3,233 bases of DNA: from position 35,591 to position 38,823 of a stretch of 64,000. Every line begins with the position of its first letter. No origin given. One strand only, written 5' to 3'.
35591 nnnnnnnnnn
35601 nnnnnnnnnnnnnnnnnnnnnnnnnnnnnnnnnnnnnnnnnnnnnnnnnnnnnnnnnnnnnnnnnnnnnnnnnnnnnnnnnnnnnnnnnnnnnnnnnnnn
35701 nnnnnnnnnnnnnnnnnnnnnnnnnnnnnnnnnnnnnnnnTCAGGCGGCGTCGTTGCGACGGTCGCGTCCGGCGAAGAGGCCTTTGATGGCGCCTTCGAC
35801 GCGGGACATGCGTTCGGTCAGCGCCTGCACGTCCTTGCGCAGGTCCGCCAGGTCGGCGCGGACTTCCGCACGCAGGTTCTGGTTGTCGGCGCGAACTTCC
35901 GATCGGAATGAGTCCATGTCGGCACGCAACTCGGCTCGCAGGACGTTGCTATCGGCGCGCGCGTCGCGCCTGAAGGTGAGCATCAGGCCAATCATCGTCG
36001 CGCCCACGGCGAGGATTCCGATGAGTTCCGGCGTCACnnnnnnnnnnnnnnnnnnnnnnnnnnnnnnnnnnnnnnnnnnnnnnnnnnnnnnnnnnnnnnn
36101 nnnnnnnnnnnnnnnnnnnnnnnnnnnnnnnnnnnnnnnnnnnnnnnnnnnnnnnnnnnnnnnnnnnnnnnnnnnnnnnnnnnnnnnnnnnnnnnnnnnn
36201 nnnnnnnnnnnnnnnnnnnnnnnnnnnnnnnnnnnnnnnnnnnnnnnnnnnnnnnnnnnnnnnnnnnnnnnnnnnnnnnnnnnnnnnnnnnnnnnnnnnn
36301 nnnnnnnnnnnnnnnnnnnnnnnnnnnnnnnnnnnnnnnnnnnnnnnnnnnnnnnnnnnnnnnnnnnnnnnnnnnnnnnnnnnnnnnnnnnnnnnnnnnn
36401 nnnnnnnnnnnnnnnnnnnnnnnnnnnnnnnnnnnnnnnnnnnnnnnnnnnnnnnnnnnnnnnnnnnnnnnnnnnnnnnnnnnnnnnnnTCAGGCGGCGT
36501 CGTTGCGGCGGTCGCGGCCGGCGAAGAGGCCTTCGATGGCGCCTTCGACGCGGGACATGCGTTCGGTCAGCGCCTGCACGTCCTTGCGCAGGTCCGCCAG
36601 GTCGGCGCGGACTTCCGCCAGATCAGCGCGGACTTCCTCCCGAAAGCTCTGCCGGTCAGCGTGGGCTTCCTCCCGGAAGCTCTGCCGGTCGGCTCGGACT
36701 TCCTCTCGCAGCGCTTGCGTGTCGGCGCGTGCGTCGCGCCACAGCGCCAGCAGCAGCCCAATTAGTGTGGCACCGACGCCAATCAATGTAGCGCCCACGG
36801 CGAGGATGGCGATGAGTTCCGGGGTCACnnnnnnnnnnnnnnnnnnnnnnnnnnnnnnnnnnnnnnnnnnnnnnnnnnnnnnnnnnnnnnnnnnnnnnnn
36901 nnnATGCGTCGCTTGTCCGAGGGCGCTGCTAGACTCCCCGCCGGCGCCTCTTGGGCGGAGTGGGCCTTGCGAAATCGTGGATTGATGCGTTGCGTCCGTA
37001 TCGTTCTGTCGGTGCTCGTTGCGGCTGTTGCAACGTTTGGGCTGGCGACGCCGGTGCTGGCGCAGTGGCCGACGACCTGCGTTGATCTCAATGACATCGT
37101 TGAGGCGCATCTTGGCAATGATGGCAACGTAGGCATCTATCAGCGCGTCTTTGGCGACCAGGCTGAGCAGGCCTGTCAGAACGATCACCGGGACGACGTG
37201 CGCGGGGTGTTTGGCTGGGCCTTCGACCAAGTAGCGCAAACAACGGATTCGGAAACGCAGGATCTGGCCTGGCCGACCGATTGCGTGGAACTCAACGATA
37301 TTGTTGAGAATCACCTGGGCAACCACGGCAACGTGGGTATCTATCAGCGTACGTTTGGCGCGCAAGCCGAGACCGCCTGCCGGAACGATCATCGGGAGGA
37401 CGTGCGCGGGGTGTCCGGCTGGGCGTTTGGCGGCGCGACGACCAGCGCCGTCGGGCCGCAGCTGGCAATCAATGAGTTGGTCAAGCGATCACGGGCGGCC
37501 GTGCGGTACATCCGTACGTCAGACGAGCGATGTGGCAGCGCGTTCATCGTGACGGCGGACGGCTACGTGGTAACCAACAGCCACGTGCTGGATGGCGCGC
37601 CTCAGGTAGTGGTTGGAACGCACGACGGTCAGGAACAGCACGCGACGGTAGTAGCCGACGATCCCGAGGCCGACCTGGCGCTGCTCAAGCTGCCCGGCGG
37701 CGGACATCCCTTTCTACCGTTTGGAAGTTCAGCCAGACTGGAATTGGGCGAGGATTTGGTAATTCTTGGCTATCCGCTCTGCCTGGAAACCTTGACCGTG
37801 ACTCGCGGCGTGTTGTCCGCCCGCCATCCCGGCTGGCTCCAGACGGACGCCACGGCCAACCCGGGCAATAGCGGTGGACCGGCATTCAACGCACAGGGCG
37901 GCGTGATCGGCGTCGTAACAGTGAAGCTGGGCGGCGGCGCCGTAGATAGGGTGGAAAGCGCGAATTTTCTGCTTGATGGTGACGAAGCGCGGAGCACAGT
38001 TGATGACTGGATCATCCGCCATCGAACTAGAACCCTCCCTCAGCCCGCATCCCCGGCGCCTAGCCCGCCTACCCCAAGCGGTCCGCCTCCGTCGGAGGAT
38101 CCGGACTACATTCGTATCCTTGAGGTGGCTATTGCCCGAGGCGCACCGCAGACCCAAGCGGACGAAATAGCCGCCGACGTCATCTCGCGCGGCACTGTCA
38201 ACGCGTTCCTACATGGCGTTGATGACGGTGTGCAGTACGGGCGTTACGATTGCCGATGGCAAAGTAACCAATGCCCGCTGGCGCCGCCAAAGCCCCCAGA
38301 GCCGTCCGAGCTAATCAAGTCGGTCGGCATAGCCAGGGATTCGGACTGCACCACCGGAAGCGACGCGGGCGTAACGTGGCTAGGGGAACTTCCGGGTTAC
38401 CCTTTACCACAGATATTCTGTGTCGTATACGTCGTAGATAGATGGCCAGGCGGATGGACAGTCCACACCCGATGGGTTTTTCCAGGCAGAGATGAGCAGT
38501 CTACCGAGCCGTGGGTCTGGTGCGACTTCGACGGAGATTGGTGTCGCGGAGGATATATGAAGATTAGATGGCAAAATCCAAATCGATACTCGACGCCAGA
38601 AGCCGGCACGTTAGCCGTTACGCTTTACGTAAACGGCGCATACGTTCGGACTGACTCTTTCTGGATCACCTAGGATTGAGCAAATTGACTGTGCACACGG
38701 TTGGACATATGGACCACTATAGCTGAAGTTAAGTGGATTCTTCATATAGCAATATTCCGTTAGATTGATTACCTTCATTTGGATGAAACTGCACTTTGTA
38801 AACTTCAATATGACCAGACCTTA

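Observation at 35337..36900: Four tandem paralogous genes for small membrane-anchored coiled-coil proteins, each with a conserved structured leader, divergent from a secreted protease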

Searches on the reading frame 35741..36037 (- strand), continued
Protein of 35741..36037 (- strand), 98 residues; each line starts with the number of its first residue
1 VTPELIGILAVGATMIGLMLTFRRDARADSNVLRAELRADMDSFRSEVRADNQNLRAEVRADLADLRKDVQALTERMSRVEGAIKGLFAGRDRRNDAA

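Call 75: search_solved_structures(query=A2, max_evalue=1)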
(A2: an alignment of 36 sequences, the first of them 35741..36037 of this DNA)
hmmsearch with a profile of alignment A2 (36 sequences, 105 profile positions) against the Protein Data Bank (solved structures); distinct sequences matched with E-value up to 1: 35.
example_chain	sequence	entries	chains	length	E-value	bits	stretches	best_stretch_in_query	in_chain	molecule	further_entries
6h9l_A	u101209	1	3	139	0.0023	21.6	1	18-86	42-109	Uncharacterized protein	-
3k2s_A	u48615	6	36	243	0.003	21.2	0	22-78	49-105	Apolipoprotein A-I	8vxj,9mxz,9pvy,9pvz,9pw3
6pts_A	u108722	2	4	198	0.0036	21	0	22-71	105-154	Apolipoprotein A-I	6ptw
1av1_A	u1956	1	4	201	0.0037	20.9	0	43-78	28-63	APOLIPOPROTEIN A-I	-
2msc_A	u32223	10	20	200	0.0037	20.9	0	22-71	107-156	Apolipoprotein A-I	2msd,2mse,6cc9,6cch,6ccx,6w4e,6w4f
4v6m_A0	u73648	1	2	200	0.0037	20.9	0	22-71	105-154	Apolipoprotein A-I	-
2n5e_A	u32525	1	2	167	0.0048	20.6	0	22-72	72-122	Apolipoprotein A-I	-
6clz_B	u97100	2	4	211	0.0072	20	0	22-72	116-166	Apolipoprotein A-I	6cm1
7kjr_C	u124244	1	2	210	0.0089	19.7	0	22-72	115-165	Apolipoprotein A-I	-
8eqs_C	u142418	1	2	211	0.0093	19.6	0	22-72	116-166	Apolipoprotein A-I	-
3r2p_A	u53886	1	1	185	0.028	18.1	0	21-78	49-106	Apolipoprotein A-I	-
3s84_A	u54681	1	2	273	0.1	16.3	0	39-78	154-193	Apolipoprotein A-IV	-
5xg2_A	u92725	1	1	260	0.11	16.2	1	52-99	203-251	Chromosome partition protein Smc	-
4lin_A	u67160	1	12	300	0.13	15.9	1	28-102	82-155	Tail needle protein gp26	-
7o97_A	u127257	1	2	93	0.14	15.8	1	36-84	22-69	hypothetical protein UY81_C0065G0003 from Candidatus Giovannonibacteria bacterium converte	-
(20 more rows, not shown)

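Call 76: search_solved_structures(query=A2, max_evalue=0.0025, show_alignments=1)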
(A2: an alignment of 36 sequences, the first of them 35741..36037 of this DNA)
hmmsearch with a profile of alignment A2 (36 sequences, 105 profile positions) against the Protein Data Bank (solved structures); distinct sequences matched with E-value up to 0.0025: 1.
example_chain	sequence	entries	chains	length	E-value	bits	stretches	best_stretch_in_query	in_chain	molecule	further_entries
6h9l_A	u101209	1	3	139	0.0023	21.6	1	18-86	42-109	Uncharacterized protein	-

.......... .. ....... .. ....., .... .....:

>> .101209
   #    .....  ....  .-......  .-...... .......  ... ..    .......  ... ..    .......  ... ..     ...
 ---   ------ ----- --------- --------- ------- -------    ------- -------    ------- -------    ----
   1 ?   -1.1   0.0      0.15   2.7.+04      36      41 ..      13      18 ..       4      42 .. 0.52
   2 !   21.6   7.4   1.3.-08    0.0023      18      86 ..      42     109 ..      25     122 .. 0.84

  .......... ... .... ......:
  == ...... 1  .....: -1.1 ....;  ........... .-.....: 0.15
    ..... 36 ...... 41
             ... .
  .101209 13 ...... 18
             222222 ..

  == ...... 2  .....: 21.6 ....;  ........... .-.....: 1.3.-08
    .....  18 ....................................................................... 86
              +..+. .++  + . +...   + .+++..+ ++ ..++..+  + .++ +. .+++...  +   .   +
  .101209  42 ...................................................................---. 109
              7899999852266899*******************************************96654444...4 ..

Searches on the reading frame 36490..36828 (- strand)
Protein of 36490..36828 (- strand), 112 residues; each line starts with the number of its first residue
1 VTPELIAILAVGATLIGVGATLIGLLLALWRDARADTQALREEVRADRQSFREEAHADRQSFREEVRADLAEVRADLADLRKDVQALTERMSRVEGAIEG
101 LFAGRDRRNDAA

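Call 7: search_protein_families(library=pfam, proteins=[window:36490-36828:-], max_evalue=10)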
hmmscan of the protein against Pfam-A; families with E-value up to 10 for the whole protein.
window:36490-36828:- (112 aa): 13 families
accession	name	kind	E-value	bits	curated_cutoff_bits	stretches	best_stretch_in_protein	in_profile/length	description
PF01442.23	Apolipoprotein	-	0.00037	20.7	90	1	33-92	31-91/190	Apolipoprotein A1/A4/E domain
PF04632.18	FUSC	-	0.013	14.6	30.9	1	32-95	268-333/660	Fusaric acid resistance protein family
PF10498.14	IFT57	-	0.028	13.8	40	1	38-99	207-267/360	Intra-flagellar transport protein 57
PF09177.16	STX6_10_61_N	-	0.029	15.3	29.4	1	45-93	18-73/99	Syntaxin 6/10/61, N-terminal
PF07889.17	DUF1664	-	0.031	14.8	34.6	1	59-99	78-118/124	Protein of unknown function (DUF1664)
PF07989.16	Cnn_1N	-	0.038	14.6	28.5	1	52-99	27-74/74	Centrosomin N-terminal motif 1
PF11827.13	DUF3347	-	0.042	15.1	25.5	1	33-93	20-83/93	Protein of unknown function (DUF3347)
PF10805.13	DUF2730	-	0.055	14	24.9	1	13-95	11-90/102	Protein of unknown function (DUF2730)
PF20570.3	DUF6779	-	0.16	13.1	28.1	1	36-95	40-98/108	Domain of unknown function (DUF6779)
PF07332.16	Phage_holin_3_6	-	0.17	12.4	28.4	1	3-50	67-114/116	Putative Actinobacterial Holin-X, holin superfamily III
PF07926.17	TPR_MLP1_2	-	0.2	12.1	36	1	32-97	26-93/129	TPR/MLP1/MLP2-like protein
PF04899.17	MbeD_MobD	-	0.33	11.6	21.6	1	48-94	22-68/70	MbeD/MobD like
PF24260.1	DUF7461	-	0.73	9.9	27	1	61-79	31-48/50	Family of unknown function (DUF7461)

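Call 8: search_protein_families(library=ncbifam, proteins=[window:36490-36828:-], max_evalue=10)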
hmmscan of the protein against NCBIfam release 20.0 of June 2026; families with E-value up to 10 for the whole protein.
window:36490-36828:- (112 aa): 7 families
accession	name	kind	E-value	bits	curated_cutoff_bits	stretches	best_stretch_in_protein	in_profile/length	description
NF052432.1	TC0500_fam_Inc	equivalog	0.00037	19.9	240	1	7-63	69-125/214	TC0500 family inclusion membrane protein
TIGR01843.1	type_I_hlyD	subfamily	0.00054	19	208.65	1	34-94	211-271/422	HlyD family type I secretion periplasmic adaptor subunit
NF045487.1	ASRP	equivalog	0.0038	15.9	300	1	39-99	167-228/593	archaea-specific SMC-related protein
NF040738.1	nickel_Mua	equivalog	0.008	16.3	75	1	41-95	27-80/185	nickel-binding protein Mua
NF033885.1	conj_TraP_IncI1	equivalog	0.03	14.1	135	1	34-98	34-123/217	conjugal transfer protein TraP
TIGR02978.1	phageshock_pspC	equivalog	0.054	13.4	104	1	3-85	28-108/121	envelope stress response membrane protein PspC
NF053525.1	thylo_ssr2422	subfamily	0.1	13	38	1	58-95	6-43/77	ssr2422 family thylakoid membrane protein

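Call 24: search_protein_families(library=phrogs, proteins=[window:36490-36828:-], max_evalue=1)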
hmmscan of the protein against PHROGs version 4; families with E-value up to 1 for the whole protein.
window:36490-36828:- (112 aa): 35 families (the best 25 are shown)
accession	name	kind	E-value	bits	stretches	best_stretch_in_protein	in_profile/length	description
phrog_6664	-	unknown function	8.5e-05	23.9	1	11-93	6-84/97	-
phrog_3534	-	unknown function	0.00021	22.3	1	8-92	15-109/117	-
phrog_1863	-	unknown function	0.00024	22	1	14-98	6-81/97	-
phrog_15808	-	unknown function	0.00033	21.7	1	7-94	14-101/142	-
phrog_736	-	unknown function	0.00068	20.8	1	8-101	15-85/112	-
phrog_726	-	unknown function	0.00074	20.4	1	6-91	25-107/154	-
phrog_9415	-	unknown function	0.0013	19.6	1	33-91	69-131/168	-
phrog_13790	-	DNA, RNA and nucleotide metabolism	0.0019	19.3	1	16-79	5-65/145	DNA ligase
phrog_18602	-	head and packaging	0.0076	16.3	1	56-106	147-197/479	virion structural protein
phrog_10127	-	unknown function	0.0098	17.3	1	7-84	7-84/103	-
phrog_26629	-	unknown function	0.02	15.7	0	7-72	27-90/158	-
phrog_312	-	lysis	0.027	15.5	1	32-97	50-115/173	Rz-like spanin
phrog_3556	-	unknown function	0.031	14.4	1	66-92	186-212/276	-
phrog_1107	-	tail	0.033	13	1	30-100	573-643/1252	tail length tape measure protein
phrog_1397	-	unknown function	0.037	15.3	1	8-91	3-77/116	-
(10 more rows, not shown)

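Call 48: search_dna_similar(query=window:36490-36828:-, collection=phages, mode=protein, max_evalue=1, max_rows=25)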
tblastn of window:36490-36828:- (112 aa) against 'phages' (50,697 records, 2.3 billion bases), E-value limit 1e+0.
Records with a match: 2; places in all: 2; records where one place covers at least 80% of the query: 0.
Best place of each record, by identity: <60% 2.
By first word of the organism name: Brevibacillus 2.
By host as written in the record: Brevibacillus laterosporus 2.
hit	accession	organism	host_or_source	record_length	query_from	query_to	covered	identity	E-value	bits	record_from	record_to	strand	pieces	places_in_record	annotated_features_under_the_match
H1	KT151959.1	Brevibacillus phage Sundance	Brevibacillus laterosporus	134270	47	94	43%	37.5%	2e-1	36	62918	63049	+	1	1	hypothetical protein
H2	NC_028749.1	Brevibacillus phage Sundance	Brevibacillus laterosporus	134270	47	94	43%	37.5%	2e-1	36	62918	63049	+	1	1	hol-like chemotaxis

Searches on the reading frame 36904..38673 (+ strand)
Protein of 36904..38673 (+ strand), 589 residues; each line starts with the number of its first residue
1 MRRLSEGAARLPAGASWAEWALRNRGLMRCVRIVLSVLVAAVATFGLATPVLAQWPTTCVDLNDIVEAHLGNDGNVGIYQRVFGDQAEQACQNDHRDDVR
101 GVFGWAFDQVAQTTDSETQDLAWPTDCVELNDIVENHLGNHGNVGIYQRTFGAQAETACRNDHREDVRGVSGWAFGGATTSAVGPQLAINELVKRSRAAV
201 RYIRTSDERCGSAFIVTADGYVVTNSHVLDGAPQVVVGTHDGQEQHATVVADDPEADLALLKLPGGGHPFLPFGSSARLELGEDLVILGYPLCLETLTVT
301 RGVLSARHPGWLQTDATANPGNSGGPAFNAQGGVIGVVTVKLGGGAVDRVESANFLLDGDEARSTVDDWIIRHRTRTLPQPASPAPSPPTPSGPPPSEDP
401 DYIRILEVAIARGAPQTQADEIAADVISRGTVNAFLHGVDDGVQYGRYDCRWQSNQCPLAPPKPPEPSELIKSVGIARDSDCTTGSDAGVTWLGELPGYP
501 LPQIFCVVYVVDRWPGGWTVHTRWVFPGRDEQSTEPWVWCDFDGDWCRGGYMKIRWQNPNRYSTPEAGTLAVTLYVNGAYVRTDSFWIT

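Call 7: search_protein_families(library=pfam, proteins=[window:36904-38673:+], max_evalue=10)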
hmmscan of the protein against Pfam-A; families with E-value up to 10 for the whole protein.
window:36904-38673:+ (589 aa): 3 families
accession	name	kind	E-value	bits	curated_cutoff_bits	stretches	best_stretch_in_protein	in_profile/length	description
PF13365.12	Trypsin_2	-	3.7e-33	115.7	27.6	1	211-337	1-144/144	Trypsin-like peptidase domain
PF00089.32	Trypsin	-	5.2e-11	43.2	20.6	1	204-343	21-200/220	Trypsin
PF10459.15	Peptidase_S46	-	0.12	11.4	22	1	320-338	632-650/698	Peptidase S46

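Call 8: search_protein_families(library=ncbifam, proteins=[window:36904-38673:+], max_evalue=10)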
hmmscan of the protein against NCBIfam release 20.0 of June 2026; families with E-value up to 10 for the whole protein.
window:36904-38673:+ (589 aa): 14 families
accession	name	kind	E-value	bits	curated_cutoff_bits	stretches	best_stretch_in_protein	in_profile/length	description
TIGR02037.1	degP_htrA_DO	subfamily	2.1e-35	122.5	416.2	1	206-340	57-200/434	Do family serine endopeptidase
NF041521.1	HhoA_HhoB_HtrA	equivalog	4.3e-30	105.2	450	1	208-340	56-199/335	HhoA/HhoB/HtrA family serine endopeptidase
NF047968.1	SerProtHtrA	equivalog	1.1e-26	94.1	470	1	203-344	81-236/357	serine protease HtrA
TIGR02038.1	protease_degS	equivalog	4.2e-25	88.6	422.95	1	208-364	77-241/351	outer membrane-stress sensor serine endopeptidase DegS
NF033740.0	MarP_fam_protase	equivalog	3.3e-22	79.1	250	2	181-292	178-292/390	MarP family serine protease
NF008147.1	PRK10898.1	equivalog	9.3e-21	74.3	408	1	208-342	77-219/352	outer membrane-stress sensor serine endopeptidase DegS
NF040960.1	MamE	equivalog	1.2e-18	67.1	800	1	204-340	117-266/659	magnetosome formation protease MamE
NF053637.1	SerProtHtrAspr2045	equivalog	5e-18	65.2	650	1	220-359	117-272/394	serine protease HtrA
NF050055.1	SerProtHtrAMycob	equivalog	3.6e-17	62.4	800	1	190-340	208-379/502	serine protease HtrA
NF008189.1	PRK10942.1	equivalog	6.8e-17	61.1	720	1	211-342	115-256/477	serine endoprotease DegP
NF007526.1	PRK10139.1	equivalog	7.5e-17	61.1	756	1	208-345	90-239/456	serine endoprotease DegQ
NF040961.1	MamO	equivalog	2.3e-08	32.9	800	1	205-338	94-240/648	magnetosome protein MamO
NF050173.1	tryp_MXAN_2756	equivalog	0.006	16.3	200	1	195-285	37-123/199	MXAN_2756 family trypsin-like serine endoprotease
NF003727.1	PRK05330.1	equivalog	0.031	13.3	297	1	82-118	156-192/294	oxygen-dependent coproporphyrinogen oxidase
